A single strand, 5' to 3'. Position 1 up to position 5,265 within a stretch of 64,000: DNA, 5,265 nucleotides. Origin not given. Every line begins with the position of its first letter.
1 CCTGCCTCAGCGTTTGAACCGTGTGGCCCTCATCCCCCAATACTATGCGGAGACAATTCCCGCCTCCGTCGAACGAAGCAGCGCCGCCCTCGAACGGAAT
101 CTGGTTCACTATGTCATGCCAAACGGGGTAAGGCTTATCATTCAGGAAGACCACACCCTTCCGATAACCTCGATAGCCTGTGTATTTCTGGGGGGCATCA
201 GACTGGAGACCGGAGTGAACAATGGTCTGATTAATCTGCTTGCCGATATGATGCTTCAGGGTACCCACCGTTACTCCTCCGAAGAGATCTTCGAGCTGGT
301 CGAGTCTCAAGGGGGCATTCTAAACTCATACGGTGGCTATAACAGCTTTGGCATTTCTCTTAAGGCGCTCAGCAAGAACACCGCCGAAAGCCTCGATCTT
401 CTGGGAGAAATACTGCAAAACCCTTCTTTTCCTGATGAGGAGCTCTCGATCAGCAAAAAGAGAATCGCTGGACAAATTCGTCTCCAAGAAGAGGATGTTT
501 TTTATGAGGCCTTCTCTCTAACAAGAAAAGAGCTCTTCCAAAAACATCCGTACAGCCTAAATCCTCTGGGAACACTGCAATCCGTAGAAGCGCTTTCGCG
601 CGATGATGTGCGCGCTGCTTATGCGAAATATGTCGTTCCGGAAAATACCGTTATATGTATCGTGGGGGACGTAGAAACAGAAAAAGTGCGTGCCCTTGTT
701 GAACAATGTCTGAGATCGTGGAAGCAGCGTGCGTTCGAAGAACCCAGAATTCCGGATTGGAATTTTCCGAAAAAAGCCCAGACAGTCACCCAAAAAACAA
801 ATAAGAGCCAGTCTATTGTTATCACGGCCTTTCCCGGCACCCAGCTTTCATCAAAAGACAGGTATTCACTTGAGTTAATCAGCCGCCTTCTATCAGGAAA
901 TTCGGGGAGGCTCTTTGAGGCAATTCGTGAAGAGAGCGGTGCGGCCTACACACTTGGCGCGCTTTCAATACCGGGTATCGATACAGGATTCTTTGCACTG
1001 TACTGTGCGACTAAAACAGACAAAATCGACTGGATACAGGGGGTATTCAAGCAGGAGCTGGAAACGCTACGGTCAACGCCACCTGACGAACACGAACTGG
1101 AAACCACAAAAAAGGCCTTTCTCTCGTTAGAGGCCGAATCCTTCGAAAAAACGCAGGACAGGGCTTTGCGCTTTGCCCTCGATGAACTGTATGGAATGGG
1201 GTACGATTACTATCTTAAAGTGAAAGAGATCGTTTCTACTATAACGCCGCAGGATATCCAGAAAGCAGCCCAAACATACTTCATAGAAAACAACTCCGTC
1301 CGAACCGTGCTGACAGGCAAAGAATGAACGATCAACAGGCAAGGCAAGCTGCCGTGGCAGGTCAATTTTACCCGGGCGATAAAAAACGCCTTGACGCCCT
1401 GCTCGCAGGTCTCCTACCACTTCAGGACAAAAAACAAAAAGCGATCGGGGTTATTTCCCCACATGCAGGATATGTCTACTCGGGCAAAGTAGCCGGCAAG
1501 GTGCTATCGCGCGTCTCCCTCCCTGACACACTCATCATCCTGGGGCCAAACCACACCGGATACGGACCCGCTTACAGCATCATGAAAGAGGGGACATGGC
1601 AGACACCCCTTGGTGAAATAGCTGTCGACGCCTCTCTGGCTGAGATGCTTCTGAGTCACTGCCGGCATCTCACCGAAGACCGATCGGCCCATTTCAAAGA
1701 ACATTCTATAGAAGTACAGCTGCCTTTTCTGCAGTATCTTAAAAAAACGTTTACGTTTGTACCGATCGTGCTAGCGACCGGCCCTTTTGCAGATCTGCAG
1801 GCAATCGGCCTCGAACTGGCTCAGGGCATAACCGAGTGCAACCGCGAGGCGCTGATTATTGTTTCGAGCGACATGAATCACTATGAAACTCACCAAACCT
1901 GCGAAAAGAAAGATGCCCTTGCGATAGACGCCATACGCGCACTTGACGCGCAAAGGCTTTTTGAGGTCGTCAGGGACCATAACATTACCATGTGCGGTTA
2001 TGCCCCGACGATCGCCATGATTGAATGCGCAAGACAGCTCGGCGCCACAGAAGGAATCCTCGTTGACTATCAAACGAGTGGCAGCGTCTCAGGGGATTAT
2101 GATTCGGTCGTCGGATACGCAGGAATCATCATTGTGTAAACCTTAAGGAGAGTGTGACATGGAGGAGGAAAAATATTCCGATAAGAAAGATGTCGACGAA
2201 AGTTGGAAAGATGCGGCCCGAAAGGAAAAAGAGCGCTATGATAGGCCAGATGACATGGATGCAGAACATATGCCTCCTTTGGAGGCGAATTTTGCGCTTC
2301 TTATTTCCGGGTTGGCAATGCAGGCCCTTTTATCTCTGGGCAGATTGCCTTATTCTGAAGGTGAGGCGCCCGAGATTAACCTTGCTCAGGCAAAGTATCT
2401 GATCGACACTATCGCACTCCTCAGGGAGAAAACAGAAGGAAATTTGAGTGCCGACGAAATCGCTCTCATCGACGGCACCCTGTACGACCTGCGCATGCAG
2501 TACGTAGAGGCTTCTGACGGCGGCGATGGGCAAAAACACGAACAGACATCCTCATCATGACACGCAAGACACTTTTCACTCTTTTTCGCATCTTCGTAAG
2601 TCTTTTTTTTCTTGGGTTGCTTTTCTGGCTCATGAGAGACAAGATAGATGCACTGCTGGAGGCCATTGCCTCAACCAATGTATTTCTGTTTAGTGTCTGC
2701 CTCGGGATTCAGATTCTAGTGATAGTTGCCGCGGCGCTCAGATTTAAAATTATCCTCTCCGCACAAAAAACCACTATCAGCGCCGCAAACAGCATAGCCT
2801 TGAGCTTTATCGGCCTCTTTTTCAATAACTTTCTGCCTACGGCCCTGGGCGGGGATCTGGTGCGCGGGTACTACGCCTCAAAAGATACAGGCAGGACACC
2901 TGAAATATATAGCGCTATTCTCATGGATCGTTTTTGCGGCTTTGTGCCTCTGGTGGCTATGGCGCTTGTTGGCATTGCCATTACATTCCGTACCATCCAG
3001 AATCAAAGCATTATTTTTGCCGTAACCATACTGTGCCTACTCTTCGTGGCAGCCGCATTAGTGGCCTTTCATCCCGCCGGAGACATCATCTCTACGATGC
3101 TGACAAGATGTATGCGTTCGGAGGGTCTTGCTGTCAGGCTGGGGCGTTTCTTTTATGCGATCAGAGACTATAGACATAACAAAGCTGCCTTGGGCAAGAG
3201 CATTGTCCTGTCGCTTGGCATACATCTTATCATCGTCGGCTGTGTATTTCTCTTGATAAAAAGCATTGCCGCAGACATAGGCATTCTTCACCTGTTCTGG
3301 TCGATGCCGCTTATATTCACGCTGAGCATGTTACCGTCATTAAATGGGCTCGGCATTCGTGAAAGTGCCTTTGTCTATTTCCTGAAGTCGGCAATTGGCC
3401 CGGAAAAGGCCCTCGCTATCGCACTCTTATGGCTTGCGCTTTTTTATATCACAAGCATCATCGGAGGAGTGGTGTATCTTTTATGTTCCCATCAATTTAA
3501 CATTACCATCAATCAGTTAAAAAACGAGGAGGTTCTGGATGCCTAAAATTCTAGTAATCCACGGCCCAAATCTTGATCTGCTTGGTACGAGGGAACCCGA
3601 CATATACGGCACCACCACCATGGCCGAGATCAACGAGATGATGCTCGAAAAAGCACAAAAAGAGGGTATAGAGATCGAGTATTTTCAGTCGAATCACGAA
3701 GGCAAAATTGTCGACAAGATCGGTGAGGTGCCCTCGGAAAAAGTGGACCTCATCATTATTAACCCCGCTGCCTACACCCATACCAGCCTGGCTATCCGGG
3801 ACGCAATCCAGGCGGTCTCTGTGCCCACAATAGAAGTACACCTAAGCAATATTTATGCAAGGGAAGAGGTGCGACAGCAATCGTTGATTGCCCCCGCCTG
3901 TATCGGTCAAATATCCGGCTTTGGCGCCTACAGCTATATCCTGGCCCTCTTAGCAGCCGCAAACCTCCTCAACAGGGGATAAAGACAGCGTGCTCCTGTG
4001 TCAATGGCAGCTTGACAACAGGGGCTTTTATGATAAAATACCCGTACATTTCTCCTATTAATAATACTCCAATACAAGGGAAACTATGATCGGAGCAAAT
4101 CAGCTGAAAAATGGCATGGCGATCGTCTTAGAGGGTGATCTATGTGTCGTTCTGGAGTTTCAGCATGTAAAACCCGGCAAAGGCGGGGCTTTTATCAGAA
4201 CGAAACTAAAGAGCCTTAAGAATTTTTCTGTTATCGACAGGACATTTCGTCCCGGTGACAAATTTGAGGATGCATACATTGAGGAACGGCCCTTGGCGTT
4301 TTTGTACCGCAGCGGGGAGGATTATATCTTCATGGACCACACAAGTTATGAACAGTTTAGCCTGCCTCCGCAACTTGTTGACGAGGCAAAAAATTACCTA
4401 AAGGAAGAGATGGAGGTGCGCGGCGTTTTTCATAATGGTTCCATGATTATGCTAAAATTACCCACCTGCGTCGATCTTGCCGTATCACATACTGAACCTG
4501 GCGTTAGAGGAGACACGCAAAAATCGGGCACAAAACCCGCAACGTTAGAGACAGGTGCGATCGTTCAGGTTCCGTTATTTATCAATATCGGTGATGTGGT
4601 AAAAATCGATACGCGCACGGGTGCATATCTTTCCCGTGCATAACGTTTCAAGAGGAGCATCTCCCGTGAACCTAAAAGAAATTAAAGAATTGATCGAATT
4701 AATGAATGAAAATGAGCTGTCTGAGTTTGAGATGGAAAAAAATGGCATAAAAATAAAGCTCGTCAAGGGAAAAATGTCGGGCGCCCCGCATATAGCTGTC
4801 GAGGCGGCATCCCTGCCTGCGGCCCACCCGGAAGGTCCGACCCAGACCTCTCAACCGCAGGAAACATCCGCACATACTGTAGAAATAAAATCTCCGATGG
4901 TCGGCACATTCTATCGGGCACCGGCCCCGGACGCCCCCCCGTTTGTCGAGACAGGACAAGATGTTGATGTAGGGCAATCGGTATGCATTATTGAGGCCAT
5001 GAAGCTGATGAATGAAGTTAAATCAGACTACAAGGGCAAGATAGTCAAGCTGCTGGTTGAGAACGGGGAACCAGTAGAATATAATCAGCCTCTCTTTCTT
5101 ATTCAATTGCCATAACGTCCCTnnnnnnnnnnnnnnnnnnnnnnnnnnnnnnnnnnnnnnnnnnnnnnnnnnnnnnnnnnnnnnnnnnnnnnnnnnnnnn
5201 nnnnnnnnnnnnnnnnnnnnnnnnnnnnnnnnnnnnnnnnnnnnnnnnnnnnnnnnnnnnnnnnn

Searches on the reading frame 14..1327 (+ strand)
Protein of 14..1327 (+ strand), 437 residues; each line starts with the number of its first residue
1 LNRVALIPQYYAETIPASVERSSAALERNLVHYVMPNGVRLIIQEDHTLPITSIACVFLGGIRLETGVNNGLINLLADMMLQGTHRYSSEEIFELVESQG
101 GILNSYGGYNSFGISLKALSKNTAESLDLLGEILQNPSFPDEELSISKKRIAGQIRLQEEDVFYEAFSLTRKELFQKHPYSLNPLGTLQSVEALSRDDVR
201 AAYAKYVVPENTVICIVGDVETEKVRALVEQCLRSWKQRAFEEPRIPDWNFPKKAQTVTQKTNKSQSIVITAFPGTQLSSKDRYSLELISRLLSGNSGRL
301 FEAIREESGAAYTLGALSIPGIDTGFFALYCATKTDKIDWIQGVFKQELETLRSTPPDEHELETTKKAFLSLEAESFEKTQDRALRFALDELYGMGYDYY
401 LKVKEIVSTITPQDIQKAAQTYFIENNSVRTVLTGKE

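Call 67: search_protein_families(library=pfam, proteins=[window:14-1327:+], max_evalue=0.00001)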
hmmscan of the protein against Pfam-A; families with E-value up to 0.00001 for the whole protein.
window:14-1327:+ (437 aa): 2 families
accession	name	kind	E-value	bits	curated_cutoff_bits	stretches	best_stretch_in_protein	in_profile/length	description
PF05193.26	Peptidase_M16_C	-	5e-38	131.2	23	1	194-368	2-180/181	Peptidase M16 inactive domain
PF00675.25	Peptidase_M16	-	2.1e-14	54.1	22.3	1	42-162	3-123/149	Insulinase (Peptidase family M16)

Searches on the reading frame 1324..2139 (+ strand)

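Call 67: search_protein_families(library=pfam, proteins=[window:1324-2139:+], max_evalue=0.00001)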
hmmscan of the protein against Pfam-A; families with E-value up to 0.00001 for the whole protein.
window:1324-2139:+ (271 aa): 1 family
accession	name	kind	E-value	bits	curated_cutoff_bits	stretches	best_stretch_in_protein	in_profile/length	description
PF01875.22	Memo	-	8.6e-76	255.1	27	1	9-268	2-268/269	Memo-like protein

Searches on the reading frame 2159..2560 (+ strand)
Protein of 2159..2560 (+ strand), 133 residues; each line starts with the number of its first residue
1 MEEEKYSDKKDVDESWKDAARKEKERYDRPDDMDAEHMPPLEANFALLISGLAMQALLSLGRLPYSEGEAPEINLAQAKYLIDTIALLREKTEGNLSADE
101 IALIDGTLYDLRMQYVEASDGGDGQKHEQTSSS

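Call 67: search_protein_families(library=pfam, proteins=[window:2159-2560:+], max_evalue=0.00001)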
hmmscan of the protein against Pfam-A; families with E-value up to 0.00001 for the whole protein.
window:2159-2560:+ (133 aa): 1 family
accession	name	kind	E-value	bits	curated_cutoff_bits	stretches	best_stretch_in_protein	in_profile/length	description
PF08899.16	DUF1844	-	2.1e-21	76.3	27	1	42-117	1-76/76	Domain of unknown function (DUF1844)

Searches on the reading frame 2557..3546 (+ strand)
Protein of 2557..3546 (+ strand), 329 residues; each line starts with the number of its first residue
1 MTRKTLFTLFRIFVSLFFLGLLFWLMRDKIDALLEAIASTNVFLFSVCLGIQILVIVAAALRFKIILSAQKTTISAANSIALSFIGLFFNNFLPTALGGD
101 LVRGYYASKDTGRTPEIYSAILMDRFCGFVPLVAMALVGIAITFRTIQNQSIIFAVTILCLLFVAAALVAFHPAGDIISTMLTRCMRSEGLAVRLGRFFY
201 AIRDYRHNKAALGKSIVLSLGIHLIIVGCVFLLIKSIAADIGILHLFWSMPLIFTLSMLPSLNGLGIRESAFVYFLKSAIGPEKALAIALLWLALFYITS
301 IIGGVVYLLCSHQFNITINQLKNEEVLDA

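Call 67: search_protein_families(library=pfam, proteins=[window:2557-3546:+], max_evalue=0.00001)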
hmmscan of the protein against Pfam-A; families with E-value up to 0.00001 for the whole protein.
window:2557-3546:+ (329 aa): 1 family
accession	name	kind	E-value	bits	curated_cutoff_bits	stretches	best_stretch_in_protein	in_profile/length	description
PF03706.18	LPG_synthase_TM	-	5.9e-37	128.2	33.4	1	15-303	4-302/302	Lysylphosphatidylglycerol synthase TM region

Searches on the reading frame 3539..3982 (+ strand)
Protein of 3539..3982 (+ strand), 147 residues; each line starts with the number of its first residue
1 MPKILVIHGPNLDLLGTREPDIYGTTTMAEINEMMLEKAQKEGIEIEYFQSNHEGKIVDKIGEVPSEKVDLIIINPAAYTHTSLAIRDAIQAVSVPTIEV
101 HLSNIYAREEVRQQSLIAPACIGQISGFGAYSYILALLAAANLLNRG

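Call 67: search_protein_families(library=pfam, proteins=[window:3539-3982:+], max_evalue=0.00001)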
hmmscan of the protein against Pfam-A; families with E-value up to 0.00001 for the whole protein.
window:3539-3982:+ (147 aa): 1 family
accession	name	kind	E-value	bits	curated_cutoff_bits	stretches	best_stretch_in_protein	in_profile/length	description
PF01220.24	DHquinase_II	-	2.2e-59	199.6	23.3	1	3-139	1-136/138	Dehydroquinase class II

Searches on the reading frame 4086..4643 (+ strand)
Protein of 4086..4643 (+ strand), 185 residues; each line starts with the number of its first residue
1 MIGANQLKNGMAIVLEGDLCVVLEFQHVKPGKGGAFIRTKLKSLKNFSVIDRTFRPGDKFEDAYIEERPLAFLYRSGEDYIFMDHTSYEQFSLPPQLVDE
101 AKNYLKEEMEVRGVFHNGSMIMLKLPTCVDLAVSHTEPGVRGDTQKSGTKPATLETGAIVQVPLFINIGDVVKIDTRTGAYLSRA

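Call 67: search_protein_families(library=pfam, proteins=[window:4086-4643:+], max_evalue=0.00001)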
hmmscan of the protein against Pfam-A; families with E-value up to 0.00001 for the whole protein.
window:4086-4643:+ (185 aa): 3 families
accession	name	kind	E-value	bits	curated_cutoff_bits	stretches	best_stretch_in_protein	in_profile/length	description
PF09285.17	Elong-fact-P_C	-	9e-27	93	25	1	129-184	1-56/56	Elongation factor P, C-terminal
PF08207.18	EFP_N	-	1.5e-25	89.4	23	1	4-60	2-58/58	Elongation factor P (EF-P) KOW-like domain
PF01132.26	EFP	-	1e-18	67.5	27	1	68-121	1-54/54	Elongation factor P (EF-P) OB domain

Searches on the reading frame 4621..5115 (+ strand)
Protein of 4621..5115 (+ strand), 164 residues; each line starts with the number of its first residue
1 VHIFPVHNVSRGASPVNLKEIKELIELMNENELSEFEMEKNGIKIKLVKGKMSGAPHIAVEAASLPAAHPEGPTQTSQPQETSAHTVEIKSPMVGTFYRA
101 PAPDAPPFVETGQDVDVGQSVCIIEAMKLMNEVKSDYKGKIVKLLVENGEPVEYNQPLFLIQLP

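Call 67: search_protein_families(library=pfam, proteins=[window:4621-5115:+], max_evalue=0.00001)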
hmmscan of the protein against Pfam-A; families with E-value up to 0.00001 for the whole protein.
window:4621-5115:+ (164 aa): 1 family
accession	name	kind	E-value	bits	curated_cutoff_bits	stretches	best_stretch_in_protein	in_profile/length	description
PF00364.28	Biotin_lipoyl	-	1.3e-22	79.9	22.1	1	88-161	2-73/73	Biotin-requiring enzyme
